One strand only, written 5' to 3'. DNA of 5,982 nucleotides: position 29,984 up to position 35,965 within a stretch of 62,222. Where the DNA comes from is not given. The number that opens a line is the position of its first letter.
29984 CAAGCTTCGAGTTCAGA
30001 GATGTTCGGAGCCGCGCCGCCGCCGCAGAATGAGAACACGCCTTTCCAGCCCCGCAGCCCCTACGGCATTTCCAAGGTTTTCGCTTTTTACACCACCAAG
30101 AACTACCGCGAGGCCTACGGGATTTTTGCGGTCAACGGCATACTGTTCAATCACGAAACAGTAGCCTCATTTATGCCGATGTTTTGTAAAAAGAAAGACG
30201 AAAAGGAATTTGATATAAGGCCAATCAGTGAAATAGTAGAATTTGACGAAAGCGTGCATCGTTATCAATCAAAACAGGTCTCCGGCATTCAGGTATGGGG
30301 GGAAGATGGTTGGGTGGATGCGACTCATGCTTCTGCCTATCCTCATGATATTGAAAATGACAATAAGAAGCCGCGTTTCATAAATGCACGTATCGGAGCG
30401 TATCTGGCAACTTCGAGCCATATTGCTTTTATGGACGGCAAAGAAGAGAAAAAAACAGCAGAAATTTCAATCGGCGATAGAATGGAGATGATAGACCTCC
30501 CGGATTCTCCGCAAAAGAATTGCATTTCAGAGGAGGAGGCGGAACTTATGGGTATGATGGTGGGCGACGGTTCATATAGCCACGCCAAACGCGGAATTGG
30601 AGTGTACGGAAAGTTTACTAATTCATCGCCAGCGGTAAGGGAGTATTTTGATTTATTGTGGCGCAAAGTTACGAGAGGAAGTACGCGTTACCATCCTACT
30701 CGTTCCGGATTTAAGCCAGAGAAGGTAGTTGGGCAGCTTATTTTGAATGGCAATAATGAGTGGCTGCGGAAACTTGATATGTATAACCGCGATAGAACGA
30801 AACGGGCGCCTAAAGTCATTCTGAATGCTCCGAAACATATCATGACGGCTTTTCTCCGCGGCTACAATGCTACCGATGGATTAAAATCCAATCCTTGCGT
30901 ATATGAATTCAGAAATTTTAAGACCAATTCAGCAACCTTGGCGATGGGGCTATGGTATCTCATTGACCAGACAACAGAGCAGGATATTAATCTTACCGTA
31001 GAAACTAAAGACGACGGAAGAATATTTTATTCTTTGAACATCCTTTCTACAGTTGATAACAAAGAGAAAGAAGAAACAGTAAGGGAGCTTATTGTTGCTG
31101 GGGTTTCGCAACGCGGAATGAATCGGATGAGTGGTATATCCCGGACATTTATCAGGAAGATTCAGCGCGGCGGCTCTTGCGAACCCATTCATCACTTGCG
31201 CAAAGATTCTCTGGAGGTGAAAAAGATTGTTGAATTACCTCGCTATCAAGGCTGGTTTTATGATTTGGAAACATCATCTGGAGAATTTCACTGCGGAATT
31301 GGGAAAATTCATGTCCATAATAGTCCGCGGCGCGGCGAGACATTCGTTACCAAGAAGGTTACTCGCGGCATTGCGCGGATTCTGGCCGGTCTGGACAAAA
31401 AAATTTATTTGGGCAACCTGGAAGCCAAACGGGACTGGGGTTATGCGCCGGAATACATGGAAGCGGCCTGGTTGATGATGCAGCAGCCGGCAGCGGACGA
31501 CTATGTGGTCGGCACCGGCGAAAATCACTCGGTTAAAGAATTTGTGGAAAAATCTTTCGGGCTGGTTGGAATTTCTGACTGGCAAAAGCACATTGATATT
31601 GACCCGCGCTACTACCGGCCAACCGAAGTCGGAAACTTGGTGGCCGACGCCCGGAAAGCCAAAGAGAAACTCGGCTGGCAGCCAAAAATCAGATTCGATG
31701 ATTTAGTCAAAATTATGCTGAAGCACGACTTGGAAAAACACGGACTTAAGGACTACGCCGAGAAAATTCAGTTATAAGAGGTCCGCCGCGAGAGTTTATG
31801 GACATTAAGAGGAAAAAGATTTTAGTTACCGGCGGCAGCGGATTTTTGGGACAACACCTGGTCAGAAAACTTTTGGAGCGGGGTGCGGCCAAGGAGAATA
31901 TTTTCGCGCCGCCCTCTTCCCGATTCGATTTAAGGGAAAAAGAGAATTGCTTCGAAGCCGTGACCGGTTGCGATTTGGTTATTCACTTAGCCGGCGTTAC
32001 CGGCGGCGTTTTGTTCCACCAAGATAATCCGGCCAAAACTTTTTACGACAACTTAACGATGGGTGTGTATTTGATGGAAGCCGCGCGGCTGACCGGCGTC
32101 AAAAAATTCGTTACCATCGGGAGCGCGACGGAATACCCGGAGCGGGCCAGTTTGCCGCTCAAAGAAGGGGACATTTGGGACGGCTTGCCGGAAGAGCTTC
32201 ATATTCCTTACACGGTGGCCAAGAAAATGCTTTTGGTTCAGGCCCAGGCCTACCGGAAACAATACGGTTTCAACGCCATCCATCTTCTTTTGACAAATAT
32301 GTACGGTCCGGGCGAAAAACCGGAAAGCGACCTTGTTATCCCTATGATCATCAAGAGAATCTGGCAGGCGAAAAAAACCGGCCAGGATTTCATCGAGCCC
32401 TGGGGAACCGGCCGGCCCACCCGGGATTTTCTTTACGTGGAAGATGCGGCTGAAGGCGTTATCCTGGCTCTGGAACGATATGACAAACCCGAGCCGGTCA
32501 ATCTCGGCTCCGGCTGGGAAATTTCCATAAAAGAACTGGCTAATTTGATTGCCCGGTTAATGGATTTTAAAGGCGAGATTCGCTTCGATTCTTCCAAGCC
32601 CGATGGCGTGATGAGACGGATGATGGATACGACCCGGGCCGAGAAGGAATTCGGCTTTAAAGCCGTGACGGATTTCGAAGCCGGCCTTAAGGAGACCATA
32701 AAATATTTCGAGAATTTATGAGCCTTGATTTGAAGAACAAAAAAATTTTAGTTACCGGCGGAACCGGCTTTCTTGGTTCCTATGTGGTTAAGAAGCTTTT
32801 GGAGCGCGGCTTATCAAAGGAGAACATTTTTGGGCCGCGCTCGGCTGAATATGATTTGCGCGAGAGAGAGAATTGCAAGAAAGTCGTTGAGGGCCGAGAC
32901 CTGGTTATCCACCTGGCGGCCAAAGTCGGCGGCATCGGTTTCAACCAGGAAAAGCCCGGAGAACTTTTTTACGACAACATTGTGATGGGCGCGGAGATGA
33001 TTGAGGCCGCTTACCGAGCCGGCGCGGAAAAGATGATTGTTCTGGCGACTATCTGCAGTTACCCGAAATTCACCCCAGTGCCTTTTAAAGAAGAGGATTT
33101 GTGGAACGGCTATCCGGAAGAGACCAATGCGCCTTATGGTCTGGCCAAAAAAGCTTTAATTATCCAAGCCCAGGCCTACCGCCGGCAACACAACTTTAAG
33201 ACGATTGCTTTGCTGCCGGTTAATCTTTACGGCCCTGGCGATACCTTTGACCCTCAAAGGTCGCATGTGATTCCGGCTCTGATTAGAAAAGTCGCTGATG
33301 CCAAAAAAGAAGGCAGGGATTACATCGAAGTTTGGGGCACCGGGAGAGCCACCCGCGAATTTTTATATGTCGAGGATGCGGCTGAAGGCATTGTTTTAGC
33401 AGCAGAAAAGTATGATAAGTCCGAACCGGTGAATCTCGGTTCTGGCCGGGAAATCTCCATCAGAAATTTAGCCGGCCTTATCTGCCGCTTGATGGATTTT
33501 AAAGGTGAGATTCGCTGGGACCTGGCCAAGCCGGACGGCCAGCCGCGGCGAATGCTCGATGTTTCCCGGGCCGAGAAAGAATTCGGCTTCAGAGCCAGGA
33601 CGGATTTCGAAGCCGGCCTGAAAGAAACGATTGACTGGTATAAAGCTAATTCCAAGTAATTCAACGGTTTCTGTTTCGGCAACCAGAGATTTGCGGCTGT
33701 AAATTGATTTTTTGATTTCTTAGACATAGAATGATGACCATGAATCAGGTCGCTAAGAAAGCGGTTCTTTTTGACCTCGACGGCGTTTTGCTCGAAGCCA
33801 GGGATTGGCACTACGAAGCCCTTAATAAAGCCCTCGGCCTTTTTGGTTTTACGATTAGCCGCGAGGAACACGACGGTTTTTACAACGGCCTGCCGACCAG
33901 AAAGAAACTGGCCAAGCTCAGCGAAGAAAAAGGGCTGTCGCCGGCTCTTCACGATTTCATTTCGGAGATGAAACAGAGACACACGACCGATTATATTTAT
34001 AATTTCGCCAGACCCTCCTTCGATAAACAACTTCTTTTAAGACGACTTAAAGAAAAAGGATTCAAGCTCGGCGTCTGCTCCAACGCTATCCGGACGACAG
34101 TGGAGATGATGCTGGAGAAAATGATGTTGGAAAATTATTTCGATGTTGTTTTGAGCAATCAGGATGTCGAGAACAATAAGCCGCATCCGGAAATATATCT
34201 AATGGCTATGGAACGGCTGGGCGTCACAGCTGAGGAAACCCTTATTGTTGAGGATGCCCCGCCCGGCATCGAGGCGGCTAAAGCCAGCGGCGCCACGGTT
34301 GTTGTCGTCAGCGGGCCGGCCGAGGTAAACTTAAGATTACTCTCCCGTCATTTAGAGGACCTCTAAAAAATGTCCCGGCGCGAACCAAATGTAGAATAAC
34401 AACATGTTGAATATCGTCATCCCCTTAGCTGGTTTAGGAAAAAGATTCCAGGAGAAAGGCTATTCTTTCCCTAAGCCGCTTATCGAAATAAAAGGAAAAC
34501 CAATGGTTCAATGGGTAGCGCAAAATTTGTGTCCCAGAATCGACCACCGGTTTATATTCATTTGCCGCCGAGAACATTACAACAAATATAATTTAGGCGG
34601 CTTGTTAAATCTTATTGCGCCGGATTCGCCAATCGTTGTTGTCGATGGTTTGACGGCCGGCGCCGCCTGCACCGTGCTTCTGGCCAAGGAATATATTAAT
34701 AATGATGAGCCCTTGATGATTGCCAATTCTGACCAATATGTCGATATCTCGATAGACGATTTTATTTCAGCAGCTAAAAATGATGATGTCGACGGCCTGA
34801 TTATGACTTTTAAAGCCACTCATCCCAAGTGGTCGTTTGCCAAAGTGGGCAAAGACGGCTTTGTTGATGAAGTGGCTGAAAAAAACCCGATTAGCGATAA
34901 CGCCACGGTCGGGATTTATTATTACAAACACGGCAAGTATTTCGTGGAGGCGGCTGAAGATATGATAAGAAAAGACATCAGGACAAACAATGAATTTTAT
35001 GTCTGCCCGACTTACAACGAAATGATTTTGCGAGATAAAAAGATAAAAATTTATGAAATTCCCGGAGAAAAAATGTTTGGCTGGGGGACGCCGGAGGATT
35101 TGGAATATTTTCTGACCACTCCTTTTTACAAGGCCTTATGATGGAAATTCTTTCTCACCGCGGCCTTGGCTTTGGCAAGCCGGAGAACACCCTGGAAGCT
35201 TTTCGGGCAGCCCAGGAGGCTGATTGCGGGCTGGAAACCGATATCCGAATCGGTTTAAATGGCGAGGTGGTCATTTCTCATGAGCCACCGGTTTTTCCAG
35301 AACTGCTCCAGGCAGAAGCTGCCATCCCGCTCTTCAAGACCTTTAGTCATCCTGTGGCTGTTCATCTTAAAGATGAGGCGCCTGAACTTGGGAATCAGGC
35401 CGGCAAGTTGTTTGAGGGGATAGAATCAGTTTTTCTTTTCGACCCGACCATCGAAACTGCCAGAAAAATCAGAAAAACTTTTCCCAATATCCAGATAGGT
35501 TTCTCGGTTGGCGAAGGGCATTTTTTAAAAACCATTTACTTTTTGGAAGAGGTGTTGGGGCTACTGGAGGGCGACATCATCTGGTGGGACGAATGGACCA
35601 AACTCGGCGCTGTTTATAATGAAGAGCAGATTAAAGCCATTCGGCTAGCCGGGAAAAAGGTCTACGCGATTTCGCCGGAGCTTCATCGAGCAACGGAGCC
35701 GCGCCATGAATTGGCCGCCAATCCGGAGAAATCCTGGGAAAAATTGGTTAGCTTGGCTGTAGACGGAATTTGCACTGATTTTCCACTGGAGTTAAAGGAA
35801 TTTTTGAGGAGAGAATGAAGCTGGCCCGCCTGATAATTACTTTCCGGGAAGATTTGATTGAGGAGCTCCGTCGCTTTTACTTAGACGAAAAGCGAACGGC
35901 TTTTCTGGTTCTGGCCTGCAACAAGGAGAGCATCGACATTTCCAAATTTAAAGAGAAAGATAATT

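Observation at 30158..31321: Intein in GDP-mannose 4,6-dehydratase that begins with threonine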

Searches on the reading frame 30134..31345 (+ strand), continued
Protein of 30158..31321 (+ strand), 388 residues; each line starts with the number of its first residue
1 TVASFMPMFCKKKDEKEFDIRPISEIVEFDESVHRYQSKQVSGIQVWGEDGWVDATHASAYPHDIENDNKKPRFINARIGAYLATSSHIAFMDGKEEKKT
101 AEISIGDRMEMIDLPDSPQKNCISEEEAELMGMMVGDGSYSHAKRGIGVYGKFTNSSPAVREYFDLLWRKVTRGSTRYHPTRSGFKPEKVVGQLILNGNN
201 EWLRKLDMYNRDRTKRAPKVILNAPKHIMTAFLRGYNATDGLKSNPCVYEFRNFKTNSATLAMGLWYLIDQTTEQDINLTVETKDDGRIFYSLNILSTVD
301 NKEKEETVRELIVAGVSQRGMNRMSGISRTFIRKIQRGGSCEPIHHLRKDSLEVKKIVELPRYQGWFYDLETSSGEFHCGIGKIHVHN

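Call 69: search_solved_structures(query=A1, max_evalue=0.01, show_alignments=2)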
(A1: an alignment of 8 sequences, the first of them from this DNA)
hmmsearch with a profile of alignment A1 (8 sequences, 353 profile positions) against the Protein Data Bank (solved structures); distinct sequences matched with E-value up to 0.01: 5.
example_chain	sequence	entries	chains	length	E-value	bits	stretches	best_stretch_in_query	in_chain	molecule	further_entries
7qss_A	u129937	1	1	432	5.4e-12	48.6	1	106-353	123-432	V-type ATP synthase alpha chain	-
7qsu_A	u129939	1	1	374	8.6e-12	48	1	106-353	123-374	V-ATPase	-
2cw7_A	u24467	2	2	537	2.2e-11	46.7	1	128-353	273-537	Endonuclease PI-PkoII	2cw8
5o9i_A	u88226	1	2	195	0.00055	22.3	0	316-353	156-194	Transcription initiation factor IIB,Transcription initiation factor IIB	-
5o9j_A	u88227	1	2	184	0.0013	21.1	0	4-119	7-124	Transcription initiation factor IIB,Transcription initiation factor IIB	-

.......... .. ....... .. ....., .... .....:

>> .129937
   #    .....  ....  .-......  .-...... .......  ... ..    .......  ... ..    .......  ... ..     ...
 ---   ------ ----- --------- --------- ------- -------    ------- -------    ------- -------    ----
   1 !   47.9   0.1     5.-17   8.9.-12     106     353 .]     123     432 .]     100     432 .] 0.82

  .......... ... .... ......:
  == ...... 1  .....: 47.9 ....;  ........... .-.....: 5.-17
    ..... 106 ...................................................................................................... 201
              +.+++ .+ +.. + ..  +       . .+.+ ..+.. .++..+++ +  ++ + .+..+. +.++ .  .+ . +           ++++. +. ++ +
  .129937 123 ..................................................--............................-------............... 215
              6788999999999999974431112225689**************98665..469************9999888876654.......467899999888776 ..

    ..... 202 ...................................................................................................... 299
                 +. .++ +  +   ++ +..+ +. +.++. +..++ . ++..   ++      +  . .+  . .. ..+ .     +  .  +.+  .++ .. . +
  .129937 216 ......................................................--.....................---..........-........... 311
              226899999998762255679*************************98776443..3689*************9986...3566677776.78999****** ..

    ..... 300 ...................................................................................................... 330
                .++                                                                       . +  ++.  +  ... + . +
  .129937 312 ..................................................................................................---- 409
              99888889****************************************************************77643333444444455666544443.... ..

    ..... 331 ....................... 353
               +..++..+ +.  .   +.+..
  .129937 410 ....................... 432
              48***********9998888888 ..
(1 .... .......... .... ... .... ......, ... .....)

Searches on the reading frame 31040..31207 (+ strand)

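Call 65: search_protein_families(library=pfam, proteins=[window:31040-31207:+], max_evalue=1)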
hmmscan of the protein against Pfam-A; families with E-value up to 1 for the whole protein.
window:31040-31207:+ (56 aa): 2 families
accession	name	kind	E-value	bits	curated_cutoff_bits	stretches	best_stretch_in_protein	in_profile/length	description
PF16509.11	KORA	-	0.11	13.1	26.7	1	9-42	18-51/84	TrfB plasmid transcriptional repressor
PF14747.11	DUF4473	-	0.2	12.7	25.9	1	9-40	3-34/78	Domain of unknown function (DUF4473)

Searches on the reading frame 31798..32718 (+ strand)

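Call 49: search_protein_families(library=pfam, proteins=[window:31798-32718:+], max_evalue=0.00001)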
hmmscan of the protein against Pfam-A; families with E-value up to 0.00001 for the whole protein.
window:31798-32718:+ (307 aa): 5 families
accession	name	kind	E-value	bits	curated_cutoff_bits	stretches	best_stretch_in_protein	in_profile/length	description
PF01370.27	Epimerase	-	3e-48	164.8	20.9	1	8-237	1-240/240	NAD dependent epimerase/dehydratase family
PF16363.11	GDP_Man_Dehyd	-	2.4e-30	106.6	27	1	9-300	1-332/332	GDP-mannose 4,6 dehydratase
PF01073.25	3Beta_HSD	-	2.1e-10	40.5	22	0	43-231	52-235/280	3-beta hydroxysteroid dehydrogenase/isomerase family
PF02719.21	Polysacc_synt_2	-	1.8e-07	31.1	20.2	0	44-108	62-127/293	Polysaccharide biosynthesis protein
PF13460.12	NAD_binding_10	-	4.9e-06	27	27.2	0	12-113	1-102/184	NAD(P)H-binding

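Call 71: search_protein_families(library=ncbifam, proteins=[window:31798-32718:+], max_evalue=0.00001)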
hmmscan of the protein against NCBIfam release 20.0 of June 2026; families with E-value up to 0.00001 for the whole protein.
window:31798-32718:+ (307 aa): 14 families
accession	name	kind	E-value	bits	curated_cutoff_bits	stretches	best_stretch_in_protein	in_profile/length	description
NF047922.1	GDPFucSynFcl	equivalog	1.4e-64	218.5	500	1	5-304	2-301/308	GDP-L-fucose synthase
TIGR04180.1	EDH_00030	hypoth_equivalog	9.2e-28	97.1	475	1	44-288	57-293/297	NAD-dependent 4,6-dehydratase LegB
TIGR01181.1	dTDP_gluc_dehyt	equivalog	1.8e-25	89.7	365.1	1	59-305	75-312/321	dTDP-glucose 4,6-dehydratase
TIGR01179.1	galE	equivalog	1.2e-20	73.7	262.3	1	56-299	69-320/332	UDP-glucose 4-epimerase GalE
NF007490.0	PRK10084.1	subfamily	1.2e-14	54.1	649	1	137-304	166-334/361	dTDP-glucose 4,6-dehydratase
NF011728.1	PRK15181.1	equivalog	6.7e-14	51.6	760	1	44-304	77-337/348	Vi polysaccharide biosynthesis UDP-N-acetylglucosaminuronic acid C-4 epimerase TviC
NF007582.0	PRK10217.1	equivalog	5.1e-13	48.8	698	1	137-304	159-331/355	dTDP-glucose 4,6-dehydratase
NF007956.0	PRK10675.1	subfamily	1.4e-12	47.4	394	1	58-301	74-326/338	UDP-glucose 4-epimerase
NF042422.1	oxyalk_red_OleD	equivalog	1.8e-12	47.2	580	1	7-229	2-219/329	2-alkyl-3-oxoalkanoate reductase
TIGR03466.1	HpnA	hypoth_equivalog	4.6e-12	45.5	367.65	1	7-109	2-113/327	hopanoid-associated sugar epimerase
TIGR02197.1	heptose_epim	equivalog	1.1e-11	44.5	274.6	1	8-282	1-286/316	ADP-glyceromanno-heptose 6-epimerase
NF052578.1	StrlDmthSdmBMthl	equivalog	2.5e-08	34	600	1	8-118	3-125/328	sterol demethylase protein SdmB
TIGR01777.1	yfcH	hypoth_equivalog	1.1e-06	28.4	207.35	0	8-67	1-67/292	TIGR01777 family oxidoreductase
NF042423.1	oxyalk_red_Shew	equivalog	1.9e-06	27.2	580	0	4-106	7-115/331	2-alkyl-3-oxoalkanoate reductase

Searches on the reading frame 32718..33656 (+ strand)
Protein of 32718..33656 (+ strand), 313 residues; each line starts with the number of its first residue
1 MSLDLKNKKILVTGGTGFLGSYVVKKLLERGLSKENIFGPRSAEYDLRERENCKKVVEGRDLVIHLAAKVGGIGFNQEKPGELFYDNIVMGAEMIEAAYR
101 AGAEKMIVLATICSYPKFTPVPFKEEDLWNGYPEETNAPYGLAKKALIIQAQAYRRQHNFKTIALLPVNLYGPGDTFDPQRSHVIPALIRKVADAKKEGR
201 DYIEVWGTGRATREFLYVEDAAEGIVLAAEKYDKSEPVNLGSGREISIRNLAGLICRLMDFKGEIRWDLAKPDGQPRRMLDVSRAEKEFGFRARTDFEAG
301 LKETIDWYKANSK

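Call 49: search_protein_families(library=pfam, proteins=[window:32718-33656:+], max_evalue=0.00001)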
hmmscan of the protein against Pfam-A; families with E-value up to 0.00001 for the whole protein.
window:32718-33656:+ (313 aa): 4 families
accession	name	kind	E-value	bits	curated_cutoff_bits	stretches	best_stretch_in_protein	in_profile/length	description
PF01370.27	Epimerase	-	1.7e-54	185.2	20.9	1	10-241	1-240/240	NAD dependent epimerase/dehydratase family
PF16363.11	GDP_Man_Dehyd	-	3.8e-27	96.1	27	1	44-304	58-332/332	GDP-mannose 4,6 dehydratase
PF01073.25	3Beta_HSD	-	2.4e-13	50.2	22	1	43-235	50-235/280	3-beta hydroxysteroid dehydrogenase/isomerase family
PF02719.21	Polysacc_synt_2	-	5.4e-09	36.1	20.2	0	46-111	62-128/293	Polysaccharide biosynthesis protein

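Call 71: search_protein_families(library=ncbifam, proteins=[window:32718-33656:+], max_evalue=0.00001)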
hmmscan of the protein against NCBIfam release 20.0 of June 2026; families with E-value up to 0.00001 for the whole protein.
window:32718-33656:+ (313 aa): 15 families
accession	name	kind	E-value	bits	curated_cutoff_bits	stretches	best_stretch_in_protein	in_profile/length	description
NF047922.1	GDPFucSynFcl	equivalog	2.9e-89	299.6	500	1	6-312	1-305/308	GDP-L-fucose synthase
TIGR01181.1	dTDP_gluc_dehyt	equivalog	2.2e-28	99.3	365.1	1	46-312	58-315/321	dTDP-glucose 4,6-dehydratase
TIGR04180.1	EDH_00030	hypoth_equivalog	2.7e-28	98.9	475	1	46-269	57-266/297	NAD-dependent 4,6-dehydratase LegB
TIGR01179.1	galE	equivalog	3.1e-23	82.1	262.3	1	9-311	1-328/332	UDP-glucose 4-epimerase GalE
NF042422.1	oxyalk_red_OleD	equivalog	1.1e-17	64.5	580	1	9-233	2-219/329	2-alkyl-3-oxoalkanoate reductase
NF007490.0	PRK10084.1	subfamily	2e-16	59.9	649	1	136-312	163-338/361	dTDP-glucose 4,6-dehydratase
NF007582.0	PRK10217.1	equivalog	1.2e-14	54.2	698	1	132-312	152-335/355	dTDP-glucose 4,6-dehydratase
NF042423.1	oxyalk_red_Shew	equivalog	5.4e-13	48.7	580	1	3-238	4-230/331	2-alkyl-3-oxoalkanoate reductase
TIGR02197.1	heptose_epim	equivalog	2.6e-12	46.5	274.6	1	10-309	1-314/316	ADP-glyceromanno-heptose 6-epimerase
TIGR03466.1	HpnA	hypoth_equivalog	3.6e-12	45.8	367.65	1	9-113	2-115/327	hopanoid-associated sugar epimerase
TIGR02622.1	CDP_4_6_dhtase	equivalog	4.1e-12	45.9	278.45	1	6-310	3-332/352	CDP-glucose 4,6-dehydratase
NF011728.1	PRK15181.1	equivalog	9.4e-12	44.6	760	1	45-308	76-337/348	Vi polysaccharide biosynthesis UDP-N-acetylglucosaminuronic acid C-4 epimerase TviC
NF007956.0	PRK10675.1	subfamily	1.6e-11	44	394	1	43-309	55-330/338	UDP-glucose 4-epimerase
TIGR03589.1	PseB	equivalog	2.7e-07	29.9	407.75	0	46-111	61-125/324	UDP-N-acetylglucosamine 4,6-dehydratase (inverting)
NF052578.1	StrlDmthSdmBMthl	equivalog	4.2e-07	30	600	1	10-237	3-224/328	sterol demethylase protein SdmB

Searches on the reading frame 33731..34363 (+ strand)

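Call 49: search_protein_families(library=pfam, proteins=[window:33731-34363:+], max_evalue=0.00001)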
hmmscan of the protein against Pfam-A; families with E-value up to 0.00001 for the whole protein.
window:33731-34363:+ (211 aa): 3 families
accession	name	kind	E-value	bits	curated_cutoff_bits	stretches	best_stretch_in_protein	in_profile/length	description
PF13419.12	HAD_2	-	9.3e-39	133.8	23.8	1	12-193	1-178/178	Haloacid dehalogenase-like hydrolase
PF00702.32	Hydrolase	-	9.5e-26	91.8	26.4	1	10-187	2-191/191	haloacid dehalogenase-like hydrolase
PF12710.13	HAD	-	1.4e-06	29.3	27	0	12-145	1-131/189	haloacid dehalogenase-like hydrolase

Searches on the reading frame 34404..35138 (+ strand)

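Call 49: search_protein_families(library=pfam, proteins=[window:34404-35138:+], max_evalue=0.00001)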
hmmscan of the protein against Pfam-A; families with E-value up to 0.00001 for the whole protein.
window:34404-35138:+ (245 aa): 2 families
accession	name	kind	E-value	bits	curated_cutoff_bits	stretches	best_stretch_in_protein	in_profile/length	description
PF00483.29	NTP_transferase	-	8.7e-09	35.8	21.2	1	9-197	7-201/245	Nucleotidyl transferase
PF12804.13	NTP_transf_3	-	1e-06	29.5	27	1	5-140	2-127/160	MobA-like NTP transferase domain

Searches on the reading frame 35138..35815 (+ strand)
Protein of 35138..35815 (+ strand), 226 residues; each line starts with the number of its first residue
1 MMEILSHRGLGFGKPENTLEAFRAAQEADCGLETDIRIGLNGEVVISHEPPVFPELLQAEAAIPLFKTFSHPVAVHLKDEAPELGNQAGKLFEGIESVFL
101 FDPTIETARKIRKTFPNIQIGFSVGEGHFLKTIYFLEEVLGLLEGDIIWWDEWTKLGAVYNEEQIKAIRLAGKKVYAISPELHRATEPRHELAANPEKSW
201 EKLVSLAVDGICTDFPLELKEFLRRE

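Call 49: search_protein_families(library=pfam, proteins=[window:35138-35815:+], max_evalue=0.00001)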
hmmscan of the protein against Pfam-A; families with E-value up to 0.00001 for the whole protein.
window:35138-35815:+ (226 aa): 1 family
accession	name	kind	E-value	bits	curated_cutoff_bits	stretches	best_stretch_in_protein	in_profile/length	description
PF03009.23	GDPD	-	9.8e-09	36.1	23.6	1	7-49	1-44/244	Glycerophosphoryl diester phosphodiesterase family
